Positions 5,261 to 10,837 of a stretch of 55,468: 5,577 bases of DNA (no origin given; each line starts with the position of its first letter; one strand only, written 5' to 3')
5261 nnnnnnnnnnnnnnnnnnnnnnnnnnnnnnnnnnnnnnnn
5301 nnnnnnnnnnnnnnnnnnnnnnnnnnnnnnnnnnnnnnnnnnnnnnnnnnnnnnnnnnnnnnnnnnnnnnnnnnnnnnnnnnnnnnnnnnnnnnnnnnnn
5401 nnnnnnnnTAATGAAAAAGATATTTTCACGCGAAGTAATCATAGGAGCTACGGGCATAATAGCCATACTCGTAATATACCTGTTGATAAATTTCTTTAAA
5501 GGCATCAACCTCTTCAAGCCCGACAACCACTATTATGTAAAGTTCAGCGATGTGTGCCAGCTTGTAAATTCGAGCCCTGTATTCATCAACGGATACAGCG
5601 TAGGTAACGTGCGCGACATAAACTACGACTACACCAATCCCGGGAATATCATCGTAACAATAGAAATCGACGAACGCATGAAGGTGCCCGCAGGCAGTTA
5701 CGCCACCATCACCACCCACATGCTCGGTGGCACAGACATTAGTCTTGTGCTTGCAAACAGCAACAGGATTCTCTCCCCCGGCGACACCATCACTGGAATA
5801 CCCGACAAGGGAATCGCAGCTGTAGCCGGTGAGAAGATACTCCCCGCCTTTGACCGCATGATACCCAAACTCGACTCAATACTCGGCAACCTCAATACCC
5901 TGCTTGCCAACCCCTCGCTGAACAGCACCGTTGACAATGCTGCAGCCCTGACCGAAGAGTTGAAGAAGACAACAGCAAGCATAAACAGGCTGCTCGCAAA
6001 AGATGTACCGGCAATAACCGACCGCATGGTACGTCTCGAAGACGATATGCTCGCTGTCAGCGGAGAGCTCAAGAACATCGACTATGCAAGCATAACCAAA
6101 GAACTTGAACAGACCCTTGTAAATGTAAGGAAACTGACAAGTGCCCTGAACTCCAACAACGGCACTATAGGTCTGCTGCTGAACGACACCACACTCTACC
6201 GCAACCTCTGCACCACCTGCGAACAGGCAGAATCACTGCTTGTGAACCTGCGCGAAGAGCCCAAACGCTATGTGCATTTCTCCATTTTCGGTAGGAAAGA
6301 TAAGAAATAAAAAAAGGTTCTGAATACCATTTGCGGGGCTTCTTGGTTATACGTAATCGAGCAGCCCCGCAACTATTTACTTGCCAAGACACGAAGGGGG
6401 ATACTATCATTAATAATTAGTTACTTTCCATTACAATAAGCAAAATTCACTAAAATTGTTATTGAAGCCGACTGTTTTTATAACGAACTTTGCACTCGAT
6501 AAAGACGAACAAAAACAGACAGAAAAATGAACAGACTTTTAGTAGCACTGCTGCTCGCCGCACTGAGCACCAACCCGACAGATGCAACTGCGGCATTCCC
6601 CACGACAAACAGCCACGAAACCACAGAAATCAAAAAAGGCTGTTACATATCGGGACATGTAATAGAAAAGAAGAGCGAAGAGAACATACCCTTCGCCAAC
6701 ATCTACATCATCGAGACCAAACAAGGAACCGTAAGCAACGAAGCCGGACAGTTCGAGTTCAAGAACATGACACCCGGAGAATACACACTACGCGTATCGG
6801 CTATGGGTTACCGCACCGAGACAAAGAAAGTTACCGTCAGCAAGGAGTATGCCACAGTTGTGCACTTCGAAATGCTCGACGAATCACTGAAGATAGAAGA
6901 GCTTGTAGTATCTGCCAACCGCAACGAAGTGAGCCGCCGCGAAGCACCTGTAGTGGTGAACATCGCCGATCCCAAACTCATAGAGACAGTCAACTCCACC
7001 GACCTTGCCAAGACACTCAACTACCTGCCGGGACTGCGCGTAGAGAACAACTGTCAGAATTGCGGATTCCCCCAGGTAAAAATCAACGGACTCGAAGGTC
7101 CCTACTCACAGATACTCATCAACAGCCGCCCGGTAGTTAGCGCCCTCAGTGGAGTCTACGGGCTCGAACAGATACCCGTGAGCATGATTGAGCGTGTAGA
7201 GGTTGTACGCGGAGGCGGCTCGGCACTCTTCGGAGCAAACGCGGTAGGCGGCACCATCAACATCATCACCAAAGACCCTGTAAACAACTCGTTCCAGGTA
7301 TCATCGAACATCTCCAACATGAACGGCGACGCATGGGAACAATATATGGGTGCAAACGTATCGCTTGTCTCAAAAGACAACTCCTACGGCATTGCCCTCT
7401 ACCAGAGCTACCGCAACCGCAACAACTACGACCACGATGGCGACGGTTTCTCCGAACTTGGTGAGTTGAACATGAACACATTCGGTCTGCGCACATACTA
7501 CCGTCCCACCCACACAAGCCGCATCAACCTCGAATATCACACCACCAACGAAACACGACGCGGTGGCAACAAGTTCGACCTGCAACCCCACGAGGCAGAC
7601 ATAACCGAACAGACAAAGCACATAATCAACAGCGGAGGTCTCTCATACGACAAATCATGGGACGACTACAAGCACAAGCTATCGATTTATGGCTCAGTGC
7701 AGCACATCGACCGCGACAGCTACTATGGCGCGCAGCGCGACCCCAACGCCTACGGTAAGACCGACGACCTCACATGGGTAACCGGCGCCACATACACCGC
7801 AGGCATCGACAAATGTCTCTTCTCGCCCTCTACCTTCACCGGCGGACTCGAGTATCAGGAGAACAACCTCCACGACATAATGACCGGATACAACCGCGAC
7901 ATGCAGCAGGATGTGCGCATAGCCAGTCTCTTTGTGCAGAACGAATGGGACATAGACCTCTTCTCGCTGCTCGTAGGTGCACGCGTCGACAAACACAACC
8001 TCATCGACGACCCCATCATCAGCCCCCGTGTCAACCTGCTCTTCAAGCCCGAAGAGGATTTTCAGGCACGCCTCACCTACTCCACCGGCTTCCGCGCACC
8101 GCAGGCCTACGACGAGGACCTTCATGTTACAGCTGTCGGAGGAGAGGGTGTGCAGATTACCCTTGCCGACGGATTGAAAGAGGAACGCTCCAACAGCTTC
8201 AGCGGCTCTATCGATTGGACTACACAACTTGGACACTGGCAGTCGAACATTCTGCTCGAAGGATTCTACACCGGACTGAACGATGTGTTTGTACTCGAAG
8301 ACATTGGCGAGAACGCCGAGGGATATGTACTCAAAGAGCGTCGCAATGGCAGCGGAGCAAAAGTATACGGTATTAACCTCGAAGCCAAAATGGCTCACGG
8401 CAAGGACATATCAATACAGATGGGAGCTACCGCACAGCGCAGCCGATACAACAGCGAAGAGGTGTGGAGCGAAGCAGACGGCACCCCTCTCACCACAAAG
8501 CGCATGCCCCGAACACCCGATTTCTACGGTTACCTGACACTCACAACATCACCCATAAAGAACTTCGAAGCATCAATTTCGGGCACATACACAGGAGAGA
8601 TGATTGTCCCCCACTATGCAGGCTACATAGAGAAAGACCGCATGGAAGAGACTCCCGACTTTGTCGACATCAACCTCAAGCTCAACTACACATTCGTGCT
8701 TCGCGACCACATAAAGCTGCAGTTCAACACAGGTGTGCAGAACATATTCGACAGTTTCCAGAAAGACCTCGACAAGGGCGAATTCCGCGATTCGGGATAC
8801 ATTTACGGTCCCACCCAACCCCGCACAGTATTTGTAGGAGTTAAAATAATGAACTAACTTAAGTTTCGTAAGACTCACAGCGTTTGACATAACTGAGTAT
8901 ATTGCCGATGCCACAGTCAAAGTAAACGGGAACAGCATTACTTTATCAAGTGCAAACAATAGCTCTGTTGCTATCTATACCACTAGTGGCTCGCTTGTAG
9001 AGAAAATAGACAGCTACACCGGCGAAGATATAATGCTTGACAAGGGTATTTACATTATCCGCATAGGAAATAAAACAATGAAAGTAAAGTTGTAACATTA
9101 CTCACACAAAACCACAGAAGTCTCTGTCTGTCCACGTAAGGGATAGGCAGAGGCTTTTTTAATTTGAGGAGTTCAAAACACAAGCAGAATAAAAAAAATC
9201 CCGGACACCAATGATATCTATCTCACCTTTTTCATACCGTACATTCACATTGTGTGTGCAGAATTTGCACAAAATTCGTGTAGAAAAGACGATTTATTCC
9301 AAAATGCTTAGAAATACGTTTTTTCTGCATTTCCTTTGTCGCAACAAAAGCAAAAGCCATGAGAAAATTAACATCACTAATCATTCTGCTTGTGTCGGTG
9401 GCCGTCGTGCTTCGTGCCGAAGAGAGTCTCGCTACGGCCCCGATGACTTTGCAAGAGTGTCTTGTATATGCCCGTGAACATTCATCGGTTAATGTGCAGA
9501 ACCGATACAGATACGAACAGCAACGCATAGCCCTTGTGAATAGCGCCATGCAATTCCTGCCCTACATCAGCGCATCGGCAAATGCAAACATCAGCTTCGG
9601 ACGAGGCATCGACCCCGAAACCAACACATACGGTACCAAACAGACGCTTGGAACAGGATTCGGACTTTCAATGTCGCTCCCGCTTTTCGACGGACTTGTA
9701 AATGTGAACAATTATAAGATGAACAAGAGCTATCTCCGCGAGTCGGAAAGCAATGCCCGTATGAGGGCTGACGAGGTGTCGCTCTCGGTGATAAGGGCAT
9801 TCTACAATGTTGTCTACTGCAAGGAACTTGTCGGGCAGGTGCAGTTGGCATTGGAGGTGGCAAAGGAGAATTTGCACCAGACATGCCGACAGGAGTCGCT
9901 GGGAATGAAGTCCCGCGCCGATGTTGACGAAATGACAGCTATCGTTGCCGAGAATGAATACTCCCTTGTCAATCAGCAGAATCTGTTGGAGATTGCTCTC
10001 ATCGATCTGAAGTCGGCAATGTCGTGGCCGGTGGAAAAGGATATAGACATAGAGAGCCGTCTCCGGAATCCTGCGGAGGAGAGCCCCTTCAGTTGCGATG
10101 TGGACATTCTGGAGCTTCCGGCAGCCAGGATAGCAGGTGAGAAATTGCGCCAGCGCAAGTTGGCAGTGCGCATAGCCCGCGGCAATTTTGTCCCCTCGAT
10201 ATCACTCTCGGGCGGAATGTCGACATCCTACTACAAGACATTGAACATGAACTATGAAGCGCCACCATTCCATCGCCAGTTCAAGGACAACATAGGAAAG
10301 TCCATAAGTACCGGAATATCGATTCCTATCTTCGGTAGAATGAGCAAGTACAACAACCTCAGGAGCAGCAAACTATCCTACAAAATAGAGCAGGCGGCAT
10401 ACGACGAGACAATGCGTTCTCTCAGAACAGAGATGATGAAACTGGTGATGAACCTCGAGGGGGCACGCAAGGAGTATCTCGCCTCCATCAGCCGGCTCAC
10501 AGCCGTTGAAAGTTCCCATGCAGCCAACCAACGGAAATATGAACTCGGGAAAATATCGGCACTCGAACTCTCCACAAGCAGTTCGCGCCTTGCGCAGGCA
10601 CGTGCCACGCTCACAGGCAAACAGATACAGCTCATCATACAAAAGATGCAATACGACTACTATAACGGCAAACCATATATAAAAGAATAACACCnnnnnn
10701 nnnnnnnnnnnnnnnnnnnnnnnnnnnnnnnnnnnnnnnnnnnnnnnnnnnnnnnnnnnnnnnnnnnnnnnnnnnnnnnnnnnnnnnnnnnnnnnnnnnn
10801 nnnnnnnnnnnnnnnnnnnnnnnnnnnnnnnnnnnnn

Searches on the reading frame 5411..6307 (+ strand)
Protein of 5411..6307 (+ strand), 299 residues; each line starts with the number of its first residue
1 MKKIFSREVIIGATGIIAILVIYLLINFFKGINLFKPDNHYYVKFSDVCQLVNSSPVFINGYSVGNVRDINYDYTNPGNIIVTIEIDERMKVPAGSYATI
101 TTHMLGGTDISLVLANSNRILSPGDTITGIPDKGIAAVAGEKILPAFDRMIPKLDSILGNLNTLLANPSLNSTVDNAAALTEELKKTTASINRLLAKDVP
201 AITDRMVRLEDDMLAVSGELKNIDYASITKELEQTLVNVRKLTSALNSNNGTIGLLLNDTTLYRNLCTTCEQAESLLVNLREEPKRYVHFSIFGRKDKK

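Call 74: search_protein_families(library=pfam, proteins=[window:5411-6307:+], max_evalue=0.00001)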
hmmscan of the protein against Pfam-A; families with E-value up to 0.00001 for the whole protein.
window:5411-6307:+ (299 aa): 1 family
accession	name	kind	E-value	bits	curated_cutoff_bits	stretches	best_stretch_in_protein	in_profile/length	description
PF02470.25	MlaD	-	1.6e-11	44.7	25.1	1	39-111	3-77/81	MlaD protein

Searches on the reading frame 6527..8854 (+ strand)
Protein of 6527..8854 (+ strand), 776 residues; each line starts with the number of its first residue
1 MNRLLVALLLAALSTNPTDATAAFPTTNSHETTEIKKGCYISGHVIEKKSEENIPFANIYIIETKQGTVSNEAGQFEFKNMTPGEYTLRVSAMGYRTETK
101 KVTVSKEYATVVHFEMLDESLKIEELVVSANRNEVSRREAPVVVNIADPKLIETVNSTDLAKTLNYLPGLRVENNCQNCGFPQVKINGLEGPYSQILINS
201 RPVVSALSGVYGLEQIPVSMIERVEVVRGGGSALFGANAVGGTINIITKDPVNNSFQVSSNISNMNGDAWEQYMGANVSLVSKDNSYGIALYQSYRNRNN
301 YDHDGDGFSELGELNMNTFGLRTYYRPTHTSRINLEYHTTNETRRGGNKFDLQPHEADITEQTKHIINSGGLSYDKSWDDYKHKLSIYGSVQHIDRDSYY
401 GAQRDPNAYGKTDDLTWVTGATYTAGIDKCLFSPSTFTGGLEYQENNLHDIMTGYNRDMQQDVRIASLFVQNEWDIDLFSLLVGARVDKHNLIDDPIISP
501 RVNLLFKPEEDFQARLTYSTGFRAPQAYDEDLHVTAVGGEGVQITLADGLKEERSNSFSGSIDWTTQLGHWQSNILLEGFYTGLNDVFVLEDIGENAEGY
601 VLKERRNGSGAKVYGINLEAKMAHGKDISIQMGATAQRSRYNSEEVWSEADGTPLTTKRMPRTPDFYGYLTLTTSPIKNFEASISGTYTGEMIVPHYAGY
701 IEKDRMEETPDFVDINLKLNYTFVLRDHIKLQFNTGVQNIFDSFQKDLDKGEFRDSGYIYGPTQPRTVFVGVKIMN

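Call 74: search_protein_families(library=pfam, proteins=[window:6527-8854:+], max_evalue=0.00001)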
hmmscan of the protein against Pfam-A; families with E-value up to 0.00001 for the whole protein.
window:6527-8854:+ (776 aa): 4 families
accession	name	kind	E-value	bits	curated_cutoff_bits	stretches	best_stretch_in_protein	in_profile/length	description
PF00593.30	TonB_dep_Rec_b-barrel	-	1.4e-30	108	27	1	290-740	19-436/436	TonB dependent receptor-like, beta-barrel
PF13715.12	CarbopepD_reg_2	-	2.6e-25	88.7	32.2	1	41-128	1-88/88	CarboxypepD_reg-like domain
PF07715.20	Plug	-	6.2e-21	75.4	23.9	1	137-243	2-107/107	TonB-dependent Receptor Plug Domain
PF13620.12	CarboxypepD_reg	-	1e-15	58.3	32.3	1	41-116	2-81/82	Carboxypeptidase regulatory-like domain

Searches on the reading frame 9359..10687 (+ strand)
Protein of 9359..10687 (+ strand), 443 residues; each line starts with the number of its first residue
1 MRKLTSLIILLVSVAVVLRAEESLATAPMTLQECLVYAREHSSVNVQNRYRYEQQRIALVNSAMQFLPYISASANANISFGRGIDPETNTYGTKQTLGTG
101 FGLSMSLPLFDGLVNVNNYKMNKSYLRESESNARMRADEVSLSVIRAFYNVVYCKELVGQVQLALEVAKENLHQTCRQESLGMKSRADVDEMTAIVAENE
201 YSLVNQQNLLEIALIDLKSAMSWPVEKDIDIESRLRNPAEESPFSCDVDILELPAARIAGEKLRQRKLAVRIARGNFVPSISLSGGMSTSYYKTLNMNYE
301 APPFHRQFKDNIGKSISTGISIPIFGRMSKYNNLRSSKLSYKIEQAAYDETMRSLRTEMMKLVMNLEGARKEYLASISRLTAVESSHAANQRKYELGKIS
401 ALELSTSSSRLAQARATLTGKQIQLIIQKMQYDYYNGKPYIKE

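Call 74: search_protein_families(library=pfam, proteins=[window:9359-10687:+], max_evalue=0.00001)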
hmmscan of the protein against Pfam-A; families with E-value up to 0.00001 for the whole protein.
window:9359-10687:+ (443 aa): 1 family
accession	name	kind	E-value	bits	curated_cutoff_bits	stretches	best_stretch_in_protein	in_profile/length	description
PF02321.23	OEP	-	4.2e-44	151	22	2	254-436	13-186/187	Outer membrane efflux protein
